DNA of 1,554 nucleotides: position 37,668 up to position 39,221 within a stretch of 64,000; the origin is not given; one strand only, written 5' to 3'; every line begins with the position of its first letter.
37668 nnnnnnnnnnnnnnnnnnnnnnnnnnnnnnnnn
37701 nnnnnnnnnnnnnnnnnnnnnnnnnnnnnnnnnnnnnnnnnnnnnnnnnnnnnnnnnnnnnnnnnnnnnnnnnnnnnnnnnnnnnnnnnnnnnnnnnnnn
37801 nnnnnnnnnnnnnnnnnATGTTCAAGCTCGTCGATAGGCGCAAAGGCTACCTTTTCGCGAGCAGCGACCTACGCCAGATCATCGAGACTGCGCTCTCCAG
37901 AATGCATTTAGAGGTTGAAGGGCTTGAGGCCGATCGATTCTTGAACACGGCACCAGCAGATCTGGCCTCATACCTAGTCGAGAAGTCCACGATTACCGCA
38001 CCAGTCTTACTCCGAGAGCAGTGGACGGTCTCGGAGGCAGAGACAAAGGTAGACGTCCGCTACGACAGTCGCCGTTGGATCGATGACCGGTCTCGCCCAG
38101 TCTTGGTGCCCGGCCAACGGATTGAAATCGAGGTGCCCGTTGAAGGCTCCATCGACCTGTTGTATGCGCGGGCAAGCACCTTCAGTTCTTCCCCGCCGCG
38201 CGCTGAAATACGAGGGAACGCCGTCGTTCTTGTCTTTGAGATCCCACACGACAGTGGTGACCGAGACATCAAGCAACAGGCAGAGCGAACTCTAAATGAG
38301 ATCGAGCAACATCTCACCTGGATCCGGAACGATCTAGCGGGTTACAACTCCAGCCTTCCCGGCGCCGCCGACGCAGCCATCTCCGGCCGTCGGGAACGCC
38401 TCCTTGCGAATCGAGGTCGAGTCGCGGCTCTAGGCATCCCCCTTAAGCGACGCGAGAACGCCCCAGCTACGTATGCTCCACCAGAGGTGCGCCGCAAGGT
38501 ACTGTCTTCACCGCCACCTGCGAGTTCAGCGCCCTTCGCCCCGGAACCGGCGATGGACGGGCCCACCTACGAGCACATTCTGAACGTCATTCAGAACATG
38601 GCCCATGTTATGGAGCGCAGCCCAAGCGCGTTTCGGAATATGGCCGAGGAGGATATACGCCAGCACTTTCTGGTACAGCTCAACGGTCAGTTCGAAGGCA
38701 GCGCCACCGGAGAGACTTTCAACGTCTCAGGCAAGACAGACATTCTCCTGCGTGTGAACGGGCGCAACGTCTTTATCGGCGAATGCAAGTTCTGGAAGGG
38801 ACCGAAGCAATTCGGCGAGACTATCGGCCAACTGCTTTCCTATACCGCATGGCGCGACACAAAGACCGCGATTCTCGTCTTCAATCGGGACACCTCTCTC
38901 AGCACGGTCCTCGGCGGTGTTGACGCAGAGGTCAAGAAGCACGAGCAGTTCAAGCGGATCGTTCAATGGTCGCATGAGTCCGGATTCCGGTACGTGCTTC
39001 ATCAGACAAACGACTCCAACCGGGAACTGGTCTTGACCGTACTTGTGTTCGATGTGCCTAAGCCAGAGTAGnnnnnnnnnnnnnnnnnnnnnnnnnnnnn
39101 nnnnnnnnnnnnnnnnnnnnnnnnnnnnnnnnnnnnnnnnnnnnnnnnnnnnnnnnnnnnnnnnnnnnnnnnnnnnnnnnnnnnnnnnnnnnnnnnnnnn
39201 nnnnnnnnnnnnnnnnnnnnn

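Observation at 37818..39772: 417-aa protein with C-terminal PD-(D/E)xK nuclease-like core plus a 200-aa downstream partner of unknown family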

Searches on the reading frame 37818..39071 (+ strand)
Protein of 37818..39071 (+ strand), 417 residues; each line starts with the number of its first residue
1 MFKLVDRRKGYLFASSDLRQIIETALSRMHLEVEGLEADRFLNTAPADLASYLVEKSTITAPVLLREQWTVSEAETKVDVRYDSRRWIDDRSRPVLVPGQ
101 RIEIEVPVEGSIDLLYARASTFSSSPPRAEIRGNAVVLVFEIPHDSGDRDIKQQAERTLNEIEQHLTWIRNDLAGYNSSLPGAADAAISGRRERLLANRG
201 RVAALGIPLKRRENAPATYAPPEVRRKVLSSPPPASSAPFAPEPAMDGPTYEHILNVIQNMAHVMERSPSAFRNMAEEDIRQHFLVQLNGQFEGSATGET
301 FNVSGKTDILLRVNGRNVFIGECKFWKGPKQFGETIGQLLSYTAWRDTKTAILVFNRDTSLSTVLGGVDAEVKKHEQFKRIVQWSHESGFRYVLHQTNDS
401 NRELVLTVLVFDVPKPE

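Call 3: search_protein_families(library=pfam, proteins=[window:37818-39071:+], max_evalue=0.1)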
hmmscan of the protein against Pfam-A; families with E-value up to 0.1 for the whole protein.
window:37818-39071:+ (417 aa): 0 families

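Call 4: search_protein_families(library=padloc, proteins=[window:37818-39071:+], max_evalue=0.1)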
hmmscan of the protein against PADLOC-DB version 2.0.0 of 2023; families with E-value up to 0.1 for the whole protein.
window:37818-39071:+ (417 aa): 1 family
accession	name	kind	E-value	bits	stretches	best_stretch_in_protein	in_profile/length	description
PDLC05036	PDC-S54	-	1.2e-155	517.1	1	9-415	4-408/410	-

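Call 6: search_protein_families(library=ncbifam, proteins=[window:37818-39071:+], max_evalue=1)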
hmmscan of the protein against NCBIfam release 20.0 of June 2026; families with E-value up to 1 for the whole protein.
window:37818-39071:+ (417 aa): 1 family
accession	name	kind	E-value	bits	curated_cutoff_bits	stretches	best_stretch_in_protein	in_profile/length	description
NF011401.0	PRK14826.1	equivalog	0.16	11.4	268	1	229-274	92-137/226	putative deoxyribonucleotide triphosphate pyrophosphatase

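Call 7: search_protein_families(library=phrogs, proteins=[window:37818-39071:+], max_evalue=1)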
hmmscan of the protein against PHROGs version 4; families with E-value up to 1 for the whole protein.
window:37818-39071:+ (417 aa): 3 families
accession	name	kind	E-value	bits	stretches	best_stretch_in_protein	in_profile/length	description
phrog_9664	-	unknown function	9.4e-05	22.9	1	259-381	45-169/215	-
phrog_10152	-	lysis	0.22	12.5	1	151-199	77-121/124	Rz-like spanin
phrog_22976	-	unknown function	0.36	11.9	1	372-411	6-42/89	-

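Call 8: search_solved_structures(query=window:37818-39071:+, max_evalue=10)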
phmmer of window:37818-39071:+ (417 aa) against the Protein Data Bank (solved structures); distinct sequences matched with E-value up to 10: 0.

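Call 10: find_homologous_proteins(query=window:37818-39071:+)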
Query window:37818-39071:+ (417 aa): 5679 proteins with E <= 0.001 among 8000 candidates; the best 120 are listed.
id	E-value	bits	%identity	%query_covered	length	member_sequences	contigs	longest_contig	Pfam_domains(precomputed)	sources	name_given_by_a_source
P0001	1.2e-276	935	100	100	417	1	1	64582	-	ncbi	ncbi:MAG: hypothetical protein ACREMD_14140 [Gemmatimonadota bacterium]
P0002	1.7e-233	793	84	100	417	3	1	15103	-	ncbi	-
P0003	1.4e-220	750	78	100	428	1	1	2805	-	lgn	-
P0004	3.4e-208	710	75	99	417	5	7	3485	-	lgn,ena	-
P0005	6.8e-200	682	73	99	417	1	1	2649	-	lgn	-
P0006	2.9e-198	677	72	99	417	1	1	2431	-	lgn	-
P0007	2.1e-196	671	71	99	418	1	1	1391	-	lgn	-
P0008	9.8e-192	655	68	100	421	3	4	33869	-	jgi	jgi:hypothetical protein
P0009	5.5e-190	650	68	100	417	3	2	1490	-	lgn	-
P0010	3.2e-187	640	66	100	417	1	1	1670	-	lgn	-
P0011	2.2e-186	638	65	99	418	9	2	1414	-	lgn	-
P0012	4.4e-186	637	66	99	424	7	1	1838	-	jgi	-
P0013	1.2e-185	635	66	99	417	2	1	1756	-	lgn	-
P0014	2.1e-185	634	66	100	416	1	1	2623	-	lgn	-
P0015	1.4e-184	632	67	100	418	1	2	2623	-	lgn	-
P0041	4.1e-181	620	65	99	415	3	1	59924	-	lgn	-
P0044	5.8e-181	620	66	99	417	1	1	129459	-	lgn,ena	-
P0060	7.3e-178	610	66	97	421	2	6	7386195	-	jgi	jgi:hypothetical protein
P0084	5.7e-175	600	64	99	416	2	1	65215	-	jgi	-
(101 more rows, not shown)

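Call 12: find_encoding_contigs(protein=P0002, flank=6000, max_places=3)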
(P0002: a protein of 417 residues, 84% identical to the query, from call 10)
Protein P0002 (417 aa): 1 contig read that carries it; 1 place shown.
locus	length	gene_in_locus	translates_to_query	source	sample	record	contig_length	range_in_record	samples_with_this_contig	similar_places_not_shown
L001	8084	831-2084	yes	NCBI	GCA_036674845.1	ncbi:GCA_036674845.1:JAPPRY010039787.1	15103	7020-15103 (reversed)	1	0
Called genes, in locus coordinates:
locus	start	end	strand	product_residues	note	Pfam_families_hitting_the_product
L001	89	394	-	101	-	-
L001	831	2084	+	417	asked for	-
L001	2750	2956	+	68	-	PF09957:VapB_antitoxin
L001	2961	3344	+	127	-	PF01850:PIN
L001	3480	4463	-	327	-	-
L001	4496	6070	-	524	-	PF11028:TMEM260_N (weak)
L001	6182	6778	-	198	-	PF25199:nSTAND_NTPase5 (weak)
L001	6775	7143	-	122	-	-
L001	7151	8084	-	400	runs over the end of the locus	PF12158:DUF3592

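Call 13: find_encoding_contigs(protein=P0044, flank=6000, max_places=2)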
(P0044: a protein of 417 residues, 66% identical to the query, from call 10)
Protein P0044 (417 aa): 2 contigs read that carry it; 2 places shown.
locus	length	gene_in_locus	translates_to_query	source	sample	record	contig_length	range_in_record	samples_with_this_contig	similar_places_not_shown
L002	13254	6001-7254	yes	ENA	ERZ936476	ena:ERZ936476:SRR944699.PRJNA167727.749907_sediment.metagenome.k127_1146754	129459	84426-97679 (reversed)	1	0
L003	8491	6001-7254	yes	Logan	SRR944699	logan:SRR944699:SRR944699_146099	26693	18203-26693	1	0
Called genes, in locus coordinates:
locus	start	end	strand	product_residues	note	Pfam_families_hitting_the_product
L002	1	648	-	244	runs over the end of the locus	PF13274:SocA_Panacea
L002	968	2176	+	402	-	-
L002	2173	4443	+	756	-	-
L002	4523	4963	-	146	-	-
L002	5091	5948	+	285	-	-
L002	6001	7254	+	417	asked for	-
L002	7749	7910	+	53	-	-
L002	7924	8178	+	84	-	-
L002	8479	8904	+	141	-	-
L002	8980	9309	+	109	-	PF11604:CusF_Ec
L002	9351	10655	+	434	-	PF02321:OEP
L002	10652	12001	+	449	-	PF25990:Beta-barrel_YknX (faint), PF25919:BSH_CusB, PF25973:BSH_CzcB, PF25869:3HB_CusB (faint), PF25944:Beta-barrel_RND (weak), PF25954:Beta-barrel_RND_2, PF25975:CzcB_C, PF25989:YknX_C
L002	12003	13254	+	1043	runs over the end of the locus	PF00873:ACR_tran, PF03176:MMPL (weak)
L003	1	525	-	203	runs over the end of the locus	PF13274:SocA_Panacea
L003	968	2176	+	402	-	-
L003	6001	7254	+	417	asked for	-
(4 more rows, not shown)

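Call 18: find_related_loci(query=A1, collection=genome_contigs, flank=6000)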
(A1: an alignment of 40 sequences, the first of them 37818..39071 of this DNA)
Query A1 (417 aa) in genome_contigs; peptide patterns used: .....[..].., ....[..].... (x = any residue, [..] = any of these).
322 stretches matched a pattern; 266 encode a relative of the query (tblastn E <= 1e-3); the best 80 are kept; 80 distinct loci.
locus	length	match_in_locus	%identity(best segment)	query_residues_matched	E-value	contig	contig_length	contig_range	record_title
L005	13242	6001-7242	64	1-414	0e+0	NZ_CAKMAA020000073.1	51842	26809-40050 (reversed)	Candidatus Nitrotoga sp. HW29, whole genome shotgun sequence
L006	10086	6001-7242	62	1-414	0e+0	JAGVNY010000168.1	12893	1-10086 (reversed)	MAG: Candidatus Zixiibacteriota bacterium isolate DeMMO3_21 c_000000005635, whole genome shotgun sequence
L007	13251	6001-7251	61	1-417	1e-180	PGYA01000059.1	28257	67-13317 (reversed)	MAG: Candidatus Riflebacteria bacterium HGW-Riflebacteria-2 bjp_ig2102_scaffold_1076, whole genome shotgun sequence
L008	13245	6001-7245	59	1-416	8e-170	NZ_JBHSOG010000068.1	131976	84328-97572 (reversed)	Thauera sinica strain CGMCC 1.15731 platanus_K_default_68, whole genome shotgun sequence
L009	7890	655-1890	59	2-414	1e-168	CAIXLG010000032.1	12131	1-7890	MAG: uncultured Chlorobiaceae bacterium isolate I2_bin-059 genome assembly, contig: bin-059:032/228, whole genome shotgu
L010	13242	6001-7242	60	1-415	3e-167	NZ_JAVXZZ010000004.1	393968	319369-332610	Curvibacter sp. APW13 contig4, whole genome shotgun sequence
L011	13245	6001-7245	58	1-416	2e-167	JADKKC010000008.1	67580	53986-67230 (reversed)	MAG: Zoogloea sp. isolate Vibo_18-Q3-R45-57_MAXAC.072 tig00009178-10-671970, whole genome shotgun sequence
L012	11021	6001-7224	58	9-417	2e-164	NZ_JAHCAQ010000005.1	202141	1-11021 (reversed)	MAG: Dokdonella sp. isolate ACE_PRO71 PRO71_5, whole genome shotgun sequence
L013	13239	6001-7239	59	1-414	4e-163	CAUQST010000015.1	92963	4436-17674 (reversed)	MAG TPA_asm: uncultured Comamonas sp. isolate ERR9968785_bin.27_MetaWRAP_v1.3_MAG genome assembly, contig: ERZ21615841.1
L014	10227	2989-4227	60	1-414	5e-163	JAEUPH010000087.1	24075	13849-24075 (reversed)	MAG: Rubrivivax sp. isolate new MAG-220 k141_626931, whole genome shotgun sequence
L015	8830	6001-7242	55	1-414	6e-163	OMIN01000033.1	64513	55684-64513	Betaproteobacteria bacterium isolate AM_0616 genome assembly, contig: AM_0616_33, whole genome shotgun sequence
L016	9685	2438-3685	59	1-417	8e-163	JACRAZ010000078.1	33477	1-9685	MAG: Burkholderiales bacterium isolate NC_groundwater_1607_Pr3_B-0.1um_70_45 SR-2_scaffold_141_2773966, whole genome sho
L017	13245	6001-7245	57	1-416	8e-163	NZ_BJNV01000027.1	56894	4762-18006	Zoogloea ramigera strain NBRC 15342 sequence027, whole genome shotgun sequence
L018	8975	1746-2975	58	7-417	5e-163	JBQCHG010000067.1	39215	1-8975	MAG: Rhodanobacteraceae bacterium isolate bin706 k141_397931, whole genome shotgun sequence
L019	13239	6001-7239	60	1-414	5e-163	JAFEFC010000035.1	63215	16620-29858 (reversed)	MAG: Proteobacteria bacterium isolate SZAS KAN-75 PROT-KAN-6__35__length-63215, whole genome shotgun sequence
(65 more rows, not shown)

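Call 22: search_protein_representatives(protein=window:37818-39071:+)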
Query: 417 residues. Proteins with E-value up to 0.001 (for the whole library): 4254; up to 1e-10: 3102; up to 1e-30: 1473. The best 150 are listed.
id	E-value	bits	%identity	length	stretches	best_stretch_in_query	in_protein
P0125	4.0e-144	496.9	56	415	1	1-414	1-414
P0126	4.1e-136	470.5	53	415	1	1-415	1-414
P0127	4.5e-112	391.3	50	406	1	8-415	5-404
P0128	9.9e-112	390.2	46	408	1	11-414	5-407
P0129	7.3e-111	387.3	46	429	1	11-414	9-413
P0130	7.6e-108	377.4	46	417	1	7-416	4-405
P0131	7.4e-104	364.3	46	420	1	11-415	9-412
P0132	6.0e-103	361.3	45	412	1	20-414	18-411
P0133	1.1e-102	360.5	44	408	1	12-414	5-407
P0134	2.2e-101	356.2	45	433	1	11-415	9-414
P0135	1.3e-99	350.3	43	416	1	8-416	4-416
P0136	2.8e-99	349.2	45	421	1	7-415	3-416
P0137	3.2e-99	349.0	44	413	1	9-415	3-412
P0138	4.1e-98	345.3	45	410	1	8-415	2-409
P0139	1.7e-97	343.3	44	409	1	11-415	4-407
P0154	1.5e-92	327.0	43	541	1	9-414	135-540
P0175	2.3e-88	313.3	44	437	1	25-416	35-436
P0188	4.0e-87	309.2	42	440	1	29-415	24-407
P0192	1.4e-86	307.4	39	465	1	8-414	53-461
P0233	4.5e-81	289.3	38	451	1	12-414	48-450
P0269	6.6e-78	278.8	38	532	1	13-415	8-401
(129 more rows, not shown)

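Call 24: predict_structure(alignment_id=A1)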
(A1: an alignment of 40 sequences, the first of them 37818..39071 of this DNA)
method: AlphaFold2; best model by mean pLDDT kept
length: 417 residues; sequences in the alignment: 40
mean_pLDDT: 79.6   pTM: 0.46
mean pLDDT of the five models: 79.6, 78.3, 77.2, 75.9, 73.0
residues with pLDDT >= 90: 140; 70-90: 198; 50-70: 37; < 50: 42
segments of 3 or more residues with pLDDT < 50: 206-212, 214-244
pLDDT, mean of each block of 10 residues (from residue 1): 76 91 92 84 79 91 93 92 84 90 95 91 88 93 85 92 95 93 91 79 47 40 34 38 59 84 78 82 81 62 59 73 88 83 68 88 90 90 83 80 84 78
secondary structure, 60 per line:
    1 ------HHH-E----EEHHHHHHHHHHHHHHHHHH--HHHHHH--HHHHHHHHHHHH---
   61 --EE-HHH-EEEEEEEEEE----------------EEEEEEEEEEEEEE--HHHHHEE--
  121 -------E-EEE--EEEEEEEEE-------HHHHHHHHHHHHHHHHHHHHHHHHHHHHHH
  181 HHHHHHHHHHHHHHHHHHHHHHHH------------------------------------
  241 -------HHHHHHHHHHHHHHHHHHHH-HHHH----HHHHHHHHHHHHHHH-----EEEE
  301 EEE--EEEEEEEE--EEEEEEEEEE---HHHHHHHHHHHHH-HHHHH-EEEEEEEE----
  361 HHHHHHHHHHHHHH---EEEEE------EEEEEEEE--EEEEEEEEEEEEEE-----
elements in order: H18-35 H38-43 H46-57 E70-79 E96-109 H112-116 E130-132 E135-143 H151-204 H248-267 H269-272 H277-291 E297-303 E306-313 E316-325 H329-341 H343-347 E349-356 H361-374 E378-382 E389-396 E399-412

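Call 28: fold_search(model_id=the predicted structure, library=pdb)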
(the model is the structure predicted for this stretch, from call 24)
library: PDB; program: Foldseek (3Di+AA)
matches with E <= 10: 667; with E <= 0.001: 0
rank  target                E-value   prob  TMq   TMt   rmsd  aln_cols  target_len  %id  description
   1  5w0b_A                5.2e-03  0.47  0.09  0.10  17.4       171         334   12  Structure of human TUT7 catalytic module (CM) (released 2017-06-28)
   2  5w0n_A                7.8e-03  0.41  0.09  0.10  17.2       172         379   13  Structure of human TUT7 catalytic module (CM) in complex with UMPNPP and U2 RNA (released 2017-06-28)
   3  5w0b_B                1.2e-02  0.35  0.09  0.10  17.3       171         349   12  Structure of human TUT7 catalytic module (CM) (released 2017-06-28)
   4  5w0m_A                1.3e-02  0.35  0.09  0.10  17.6       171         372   13  Structure of human TUT7 catalytic module (CM) in complex with U5 RNA (released 2017-06-28)
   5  5w0m_C                2.3e-02  0.54  0.11  0.12  18.1       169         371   11  Structure of human TUT7 catalytic module (CM) in complex with U5 RNA (released 2017-06-28)
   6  5w0n_B                2.9e-02  0.25  0.09  0.10  17.4       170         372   14  Structure of human TUT7 catalytic module (CM) in complex with UMPNPP and U2 RNA (released 2017-06-28)
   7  5w0o_A                4.1e-02  0.21  0.08  0.10  17.9       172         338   12  Structure of human TUT7 catalytic module (CM) in complex with dsRNA (released 2017-06-28)
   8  7vsr_M                4.9e-02  0.77  0.19  0.25   5.7       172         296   12  Structure of McrBC (stalkless mutant) (released 2023-02-15)
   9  5w0n_C                5.1e-02  0.20  0.09  0.10  17.3       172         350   13  Structure of human TUT7 catalytic module (CM) in complex with UMPNPP and U2 RNA (released 2017-06-28)
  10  8opt_A                6.1e-02  0.51  0.13  0.08  17.3       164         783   12  Human terminal uridylyltransferase 7 (TUT7/ZCCHC6) bound with pre-let7g miRNA and Lin28A - complex 2 (released 2024-07-24)
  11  5w0o_B                7.2e-02  0.35  0.11  0.14  18.1       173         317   12  Structure of human TUT7 catalytic module (CM) in complex with dsRNA (released 2017-06-28)
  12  5w0m_B                7.2e-02  0.18  0.09  0.10  17.7       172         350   13  Structure of human TUT7 catalytic module (CM) in complex with U5 RNA (released 2017-06-28)
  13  8opp_A                7.2e-02  0.18  0.09  0.06  17.6       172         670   12  Structure of human terminal uridylyltransferase 7 (hTUT7/ZCCHC6) bound with pre-let7g miRNA and UTPalphaS (released 2024-07-24)
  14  6ut7_G                1.0e-01  0.57  0.16  0.16   8.6       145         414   10  Fitted model for the tetradecameric assembly of Thermococcus gammatolerans McrB AAA+ hexamers with bound McrC (released 2020-10-21)
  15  1f5a                  1.4e-01  0.18  0.11  0.10  19.8       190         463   12  CRYSTAL STRUCTURE OF MAMMALIAN POLY(A) POLYMERASE (released 2000-09-13)
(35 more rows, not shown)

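Call 36: search_solved_structures(query=A1, max_evalue=10, show_alignments=3)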
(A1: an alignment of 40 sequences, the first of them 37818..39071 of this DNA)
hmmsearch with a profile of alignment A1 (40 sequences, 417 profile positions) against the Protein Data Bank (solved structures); distinct sequences matched with E-value up to 10: 7.
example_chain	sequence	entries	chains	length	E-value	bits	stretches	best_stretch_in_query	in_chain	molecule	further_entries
6alj_A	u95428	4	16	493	0.6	12.1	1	184-260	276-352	Aldehyde dehydrogenase 1A2 | Retinal dehydrogenase 2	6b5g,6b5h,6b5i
9r6n_A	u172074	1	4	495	0.61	12.1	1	184-260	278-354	Retinal dehydrogenase 2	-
1bi9_A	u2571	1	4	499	0.62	12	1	184-260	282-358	RETINAL DEHYDROGENASE TYPE II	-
4x2q_A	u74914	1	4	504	0.62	12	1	184-260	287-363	Retinal dehydrogenase 2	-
9r3z_A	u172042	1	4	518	0.65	12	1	184-260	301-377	Retinal dehydrogenase 2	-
9cuy_c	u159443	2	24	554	1.8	10.5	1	130-185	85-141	Short tail fiber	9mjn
3s84_A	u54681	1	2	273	3.4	9.6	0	144-194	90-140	Apolipoprotein A-IV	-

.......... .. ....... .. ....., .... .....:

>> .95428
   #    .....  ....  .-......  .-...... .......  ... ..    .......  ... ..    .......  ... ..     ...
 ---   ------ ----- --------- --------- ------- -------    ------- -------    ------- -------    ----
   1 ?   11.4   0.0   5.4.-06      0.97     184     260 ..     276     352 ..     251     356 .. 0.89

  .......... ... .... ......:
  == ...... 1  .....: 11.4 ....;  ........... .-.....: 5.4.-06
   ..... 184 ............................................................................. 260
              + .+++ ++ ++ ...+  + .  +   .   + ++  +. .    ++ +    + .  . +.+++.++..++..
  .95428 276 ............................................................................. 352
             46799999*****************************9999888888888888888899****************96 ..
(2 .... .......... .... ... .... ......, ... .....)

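Call 37: search_protein_families(library=pfam, alignment_id=A1, max_evalue=5)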
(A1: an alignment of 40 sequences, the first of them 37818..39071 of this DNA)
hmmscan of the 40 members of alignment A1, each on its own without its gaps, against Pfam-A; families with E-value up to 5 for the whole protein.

A. member 1, window:37818-39071:+ (417 aa): 0 families

B. families by the number of members that match (of 40 scanned): 24 families
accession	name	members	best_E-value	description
PF04313.20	HSDR_N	4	0.046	Type I restriction enzyme R protein N terminus (HSDR_N)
PF04471.18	Mrr_cat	3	0.03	Restriction endonuclease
PF02758.22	PYRIN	3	0.16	PAAD/DAPIN/Pyrin domain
PF20184.3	DUF6547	2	0.032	Family of unknown function (DUF6547)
PF01442.23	Apolipoprotein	2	0.065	Apolipoprotein A1/A4/E domain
PF05400.18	FliT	2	0.27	Flagellar protein FliT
PF21049.3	CFA69_ARM_rpt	1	0.017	Cilia- and flagella-associated protein 69, ARM repeat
PF19939.4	DUF6401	1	0.019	Family of unknown function (DUF6401)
PF12974.12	Phosphonate-bd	1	0.024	ABC transporter, phosphonate, periplasmic substrate-binding protein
PF10117.15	McrBC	1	0.025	McrBC 5-methylcytosine restriction system component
PF23890.1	DUF7242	1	0.027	Family of unknown function (DUF7242)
PF24751.1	DUF7696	1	0.044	Family of unknown function (DUF7696)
PF03059.22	NAS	1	0.07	Nicotianamine synthase protein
PF00239.26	Resolvase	1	0.088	Resolvase, N terminal domain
PF15915.11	BAT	1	0.11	GAF and HTH_10 associated domain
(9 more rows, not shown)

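Call 40: search_solved_structures(query=A2, max_evalue=10, show_alignments=2)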
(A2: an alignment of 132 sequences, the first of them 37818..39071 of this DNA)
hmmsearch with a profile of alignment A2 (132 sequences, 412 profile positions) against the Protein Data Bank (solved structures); distinct sequences matched with E-value up to 10: 5.
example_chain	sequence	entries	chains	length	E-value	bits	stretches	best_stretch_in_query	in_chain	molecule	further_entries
7ju4_v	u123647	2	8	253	0.078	15.5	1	114-220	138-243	28 kDa inner dynein arm light chain, axonemal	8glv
8bl3_A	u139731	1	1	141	0.12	14.8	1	70-137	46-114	scIg12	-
8bl6_A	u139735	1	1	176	0.16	14.5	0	89-138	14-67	dIG14-scdim-EF62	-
6uui_X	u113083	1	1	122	0.35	13.3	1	148-252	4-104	Keratin, type I cytoskeletal 10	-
4uos_A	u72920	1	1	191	0.4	13.1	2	129-199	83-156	DESIGNED HELICAL BUNDLE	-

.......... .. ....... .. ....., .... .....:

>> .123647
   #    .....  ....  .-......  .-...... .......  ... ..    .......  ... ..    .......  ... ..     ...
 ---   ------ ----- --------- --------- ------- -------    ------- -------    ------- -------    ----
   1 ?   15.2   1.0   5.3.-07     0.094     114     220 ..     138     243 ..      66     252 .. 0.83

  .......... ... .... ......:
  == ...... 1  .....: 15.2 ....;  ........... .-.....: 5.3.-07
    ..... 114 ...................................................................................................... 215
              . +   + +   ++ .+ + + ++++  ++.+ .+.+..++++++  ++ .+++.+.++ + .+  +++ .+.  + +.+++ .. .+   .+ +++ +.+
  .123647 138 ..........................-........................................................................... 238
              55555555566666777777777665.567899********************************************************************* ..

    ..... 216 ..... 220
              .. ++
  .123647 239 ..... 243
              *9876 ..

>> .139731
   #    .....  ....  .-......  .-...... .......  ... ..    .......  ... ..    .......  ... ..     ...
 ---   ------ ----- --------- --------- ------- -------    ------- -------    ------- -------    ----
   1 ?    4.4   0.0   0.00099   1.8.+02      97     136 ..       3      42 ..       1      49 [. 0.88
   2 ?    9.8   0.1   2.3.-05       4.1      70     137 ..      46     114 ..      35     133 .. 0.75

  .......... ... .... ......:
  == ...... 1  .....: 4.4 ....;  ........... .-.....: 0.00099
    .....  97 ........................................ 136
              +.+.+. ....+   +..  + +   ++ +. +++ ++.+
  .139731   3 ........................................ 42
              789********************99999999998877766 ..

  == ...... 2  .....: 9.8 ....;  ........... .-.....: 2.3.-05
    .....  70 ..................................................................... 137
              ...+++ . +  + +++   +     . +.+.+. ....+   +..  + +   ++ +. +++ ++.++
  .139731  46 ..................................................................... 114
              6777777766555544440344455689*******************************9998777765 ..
